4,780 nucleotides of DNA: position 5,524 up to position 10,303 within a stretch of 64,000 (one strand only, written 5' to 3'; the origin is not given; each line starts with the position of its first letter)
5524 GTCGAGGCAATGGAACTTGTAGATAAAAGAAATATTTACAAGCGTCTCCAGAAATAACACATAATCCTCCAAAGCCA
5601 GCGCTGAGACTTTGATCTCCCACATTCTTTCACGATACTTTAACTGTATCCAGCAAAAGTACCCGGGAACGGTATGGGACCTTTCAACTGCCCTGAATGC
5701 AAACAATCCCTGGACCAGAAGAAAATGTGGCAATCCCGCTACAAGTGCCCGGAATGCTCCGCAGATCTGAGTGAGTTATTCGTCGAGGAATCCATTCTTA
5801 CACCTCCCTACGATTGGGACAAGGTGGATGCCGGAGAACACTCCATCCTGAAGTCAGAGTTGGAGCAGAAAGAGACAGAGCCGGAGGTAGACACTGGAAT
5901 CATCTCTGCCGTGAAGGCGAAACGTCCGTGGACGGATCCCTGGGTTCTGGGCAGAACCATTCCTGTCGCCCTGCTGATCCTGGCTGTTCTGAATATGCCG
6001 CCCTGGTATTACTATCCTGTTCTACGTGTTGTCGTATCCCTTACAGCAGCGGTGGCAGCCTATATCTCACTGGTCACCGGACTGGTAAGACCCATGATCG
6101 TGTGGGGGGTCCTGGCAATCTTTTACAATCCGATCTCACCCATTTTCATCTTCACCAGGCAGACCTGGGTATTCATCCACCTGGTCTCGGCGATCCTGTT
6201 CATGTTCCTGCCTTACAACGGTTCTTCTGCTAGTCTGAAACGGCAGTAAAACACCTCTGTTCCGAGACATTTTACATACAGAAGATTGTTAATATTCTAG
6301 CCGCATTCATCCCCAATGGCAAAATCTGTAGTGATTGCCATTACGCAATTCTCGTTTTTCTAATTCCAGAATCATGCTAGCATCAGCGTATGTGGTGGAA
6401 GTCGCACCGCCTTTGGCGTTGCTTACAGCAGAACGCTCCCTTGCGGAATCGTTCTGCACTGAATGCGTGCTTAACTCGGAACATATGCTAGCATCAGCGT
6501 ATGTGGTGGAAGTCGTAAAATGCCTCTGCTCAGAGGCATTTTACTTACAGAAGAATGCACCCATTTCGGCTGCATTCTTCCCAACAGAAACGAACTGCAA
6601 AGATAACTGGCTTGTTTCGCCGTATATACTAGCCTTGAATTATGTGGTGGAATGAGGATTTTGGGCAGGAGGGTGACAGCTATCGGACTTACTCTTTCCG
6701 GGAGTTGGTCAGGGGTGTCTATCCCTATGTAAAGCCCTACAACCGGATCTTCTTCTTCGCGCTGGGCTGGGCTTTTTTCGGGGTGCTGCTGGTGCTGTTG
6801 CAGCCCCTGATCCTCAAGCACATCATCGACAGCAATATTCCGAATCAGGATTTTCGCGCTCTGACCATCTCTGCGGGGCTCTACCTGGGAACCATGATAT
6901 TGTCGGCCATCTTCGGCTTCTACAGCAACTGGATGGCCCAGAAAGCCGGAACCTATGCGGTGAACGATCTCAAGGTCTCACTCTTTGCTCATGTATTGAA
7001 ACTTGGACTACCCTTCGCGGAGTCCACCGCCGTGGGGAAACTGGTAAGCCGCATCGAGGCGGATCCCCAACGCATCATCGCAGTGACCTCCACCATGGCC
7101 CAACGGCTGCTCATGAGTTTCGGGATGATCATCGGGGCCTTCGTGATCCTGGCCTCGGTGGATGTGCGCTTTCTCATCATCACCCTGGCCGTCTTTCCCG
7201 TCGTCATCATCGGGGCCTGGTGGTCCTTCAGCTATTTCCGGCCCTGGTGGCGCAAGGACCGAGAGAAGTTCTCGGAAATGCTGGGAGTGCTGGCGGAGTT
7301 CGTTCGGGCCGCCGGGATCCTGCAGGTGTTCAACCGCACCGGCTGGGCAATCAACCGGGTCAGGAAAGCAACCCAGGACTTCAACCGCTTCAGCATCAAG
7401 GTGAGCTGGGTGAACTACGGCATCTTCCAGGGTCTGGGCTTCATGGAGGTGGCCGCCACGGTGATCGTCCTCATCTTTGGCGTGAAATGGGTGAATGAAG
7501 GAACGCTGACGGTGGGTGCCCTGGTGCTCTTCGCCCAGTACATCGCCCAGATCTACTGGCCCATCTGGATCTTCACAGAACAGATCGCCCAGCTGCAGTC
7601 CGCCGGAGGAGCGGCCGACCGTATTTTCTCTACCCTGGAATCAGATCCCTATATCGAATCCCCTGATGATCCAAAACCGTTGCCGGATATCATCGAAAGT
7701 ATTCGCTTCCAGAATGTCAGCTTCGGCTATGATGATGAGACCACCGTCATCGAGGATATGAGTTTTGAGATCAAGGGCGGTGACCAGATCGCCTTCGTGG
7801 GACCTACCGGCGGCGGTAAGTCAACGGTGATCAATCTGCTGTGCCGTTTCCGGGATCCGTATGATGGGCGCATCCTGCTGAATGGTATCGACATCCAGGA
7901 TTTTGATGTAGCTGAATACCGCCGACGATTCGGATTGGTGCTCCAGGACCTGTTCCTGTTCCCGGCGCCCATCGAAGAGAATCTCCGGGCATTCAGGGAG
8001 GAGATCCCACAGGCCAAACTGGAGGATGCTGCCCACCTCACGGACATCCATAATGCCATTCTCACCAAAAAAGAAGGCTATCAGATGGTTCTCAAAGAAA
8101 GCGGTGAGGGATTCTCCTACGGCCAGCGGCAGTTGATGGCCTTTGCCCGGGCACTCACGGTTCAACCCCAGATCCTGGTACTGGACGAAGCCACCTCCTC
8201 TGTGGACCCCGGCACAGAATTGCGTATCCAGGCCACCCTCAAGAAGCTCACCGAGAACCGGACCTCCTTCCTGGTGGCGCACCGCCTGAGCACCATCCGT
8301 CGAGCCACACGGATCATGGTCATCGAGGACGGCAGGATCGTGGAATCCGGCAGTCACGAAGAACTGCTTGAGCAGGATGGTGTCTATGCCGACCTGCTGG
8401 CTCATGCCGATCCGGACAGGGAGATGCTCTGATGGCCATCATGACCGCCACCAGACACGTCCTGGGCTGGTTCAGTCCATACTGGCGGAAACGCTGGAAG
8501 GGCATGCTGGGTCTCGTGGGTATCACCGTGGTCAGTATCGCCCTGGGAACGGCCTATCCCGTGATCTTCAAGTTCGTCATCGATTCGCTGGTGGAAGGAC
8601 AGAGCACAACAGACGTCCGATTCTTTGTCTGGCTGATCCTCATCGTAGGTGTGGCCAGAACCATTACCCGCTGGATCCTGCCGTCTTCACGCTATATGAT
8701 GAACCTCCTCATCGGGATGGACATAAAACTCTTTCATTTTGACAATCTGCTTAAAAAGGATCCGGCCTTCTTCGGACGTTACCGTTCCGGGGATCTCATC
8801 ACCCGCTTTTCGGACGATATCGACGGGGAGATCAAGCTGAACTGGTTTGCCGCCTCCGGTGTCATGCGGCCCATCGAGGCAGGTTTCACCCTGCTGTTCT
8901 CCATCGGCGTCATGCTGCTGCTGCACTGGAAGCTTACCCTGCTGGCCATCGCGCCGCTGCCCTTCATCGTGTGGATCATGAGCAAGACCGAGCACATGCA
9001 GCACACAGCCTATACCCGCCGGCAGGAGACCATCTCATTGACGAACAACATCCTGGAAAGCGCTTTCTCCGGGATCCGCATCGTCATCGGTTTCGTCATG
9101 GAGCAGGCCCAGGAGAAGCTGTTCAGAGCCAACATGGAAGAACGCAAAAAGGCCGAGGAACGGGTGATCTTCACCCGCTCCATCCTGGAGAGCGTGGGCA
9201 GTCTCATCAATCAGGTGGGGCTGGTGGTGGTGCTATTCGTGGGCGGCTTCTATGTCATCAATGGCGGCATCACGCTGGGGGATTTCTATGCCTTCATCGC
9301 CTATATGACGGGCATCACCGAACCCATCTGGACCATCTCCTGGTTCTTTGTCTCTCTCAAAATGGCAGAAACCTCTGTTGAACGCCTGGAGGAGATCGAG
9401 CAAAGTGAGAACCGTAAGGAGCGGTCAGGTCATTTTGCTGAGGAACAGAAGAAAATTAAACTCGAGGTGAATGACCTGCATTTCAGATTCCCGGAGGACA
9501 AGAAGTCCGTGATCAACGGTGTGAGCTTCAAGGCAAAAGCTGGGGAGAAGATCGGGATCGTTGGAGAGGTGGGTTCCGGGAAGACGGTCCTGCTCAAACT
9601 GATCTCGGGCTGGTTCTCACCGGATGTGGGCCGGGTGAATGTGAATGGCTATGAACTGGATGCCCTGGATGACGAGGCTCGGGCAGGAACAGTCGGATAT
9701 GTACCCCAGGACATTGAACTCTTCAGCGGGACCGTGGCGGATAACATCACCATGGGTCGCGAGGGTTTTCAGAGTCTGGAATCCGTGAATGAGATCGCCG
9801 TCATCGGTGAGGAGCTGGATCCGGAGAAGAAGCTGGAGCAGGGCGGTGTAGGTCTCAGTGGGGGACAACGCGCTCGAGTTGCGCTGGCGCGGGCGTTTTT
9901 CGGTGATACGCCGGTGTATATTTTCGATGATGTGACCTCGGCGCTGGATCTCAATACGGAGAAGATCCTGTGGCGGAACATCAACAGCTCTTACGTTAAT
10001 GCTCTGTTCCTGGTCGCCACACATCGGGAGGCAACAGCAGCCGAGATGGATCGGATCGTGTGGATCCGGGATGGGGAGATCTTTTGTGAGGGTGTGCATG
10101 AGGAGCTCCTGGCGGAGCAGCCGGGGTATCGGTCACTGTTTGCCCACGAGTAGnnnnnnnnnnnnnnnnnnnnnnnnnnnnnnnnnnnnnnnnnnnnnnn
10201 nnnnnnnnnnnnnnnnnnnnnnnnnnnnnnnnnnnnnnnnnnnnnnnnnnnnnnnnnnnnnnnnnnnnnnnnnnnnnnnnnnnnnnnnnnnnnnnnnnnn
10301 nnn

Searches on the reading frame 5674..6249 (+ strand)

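Call 83: search_protein_families(library=pfam, proteins=[window:5674-6249:+], max_evalue=0.001)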
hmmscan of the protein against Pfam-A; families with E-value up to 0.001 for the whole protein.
window:5674-6249:+ (191 aa): 1 family
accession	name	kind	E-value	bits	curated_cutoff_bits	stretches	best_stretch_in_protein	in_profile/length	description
PF20619.3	DUF6804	-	7.2e-13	49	27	1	95-178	7-88/91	Family of unknown function (DUF6804)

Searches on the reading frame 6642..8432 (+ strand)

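Call 20: search_protein_families(library=pfam, proteins=[window:6642-8432:+], max_evalue=0.00001)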
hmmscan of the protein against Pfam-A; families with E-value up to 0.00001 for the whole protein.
window:6642-8432:+ (596 aa): 2 families
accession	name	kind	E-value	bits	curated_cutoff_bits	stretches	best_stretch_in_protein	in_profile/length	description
PF00664.28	ABC_membrane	-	1.6e-35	123.6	28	1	39-307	3-273/274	ABC transporter transmembrane region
PF00005.33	ABC_tran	-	1.3e-26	94.3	25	1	371-519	2-137/137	ABC transporter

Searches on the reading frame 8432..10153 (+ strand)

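Call 20: search_protein_families(library=pfam, proteins=[window:8432-10153:+], max_evalue=0.00001)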
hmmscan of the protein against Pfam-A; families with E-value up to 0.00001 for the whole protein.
window:8432-10153:+ (573 aa): 3 families
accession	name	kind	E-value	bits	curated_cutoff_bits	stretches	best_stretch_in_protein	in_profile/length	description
PF00664.28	ABC_membrane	-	8.9e-36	124.4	28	1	31-298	7-273/274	ABC transporter transmembrane region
PF00005.33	ABC_tran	-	5.1e-26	92.4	25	1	362-502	2-136/137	ABC transporter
PF02463.25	SMC_N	-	1.8e-09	37.8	40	1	369-545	135-211/220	RecF/RecN/SMC N terminal domain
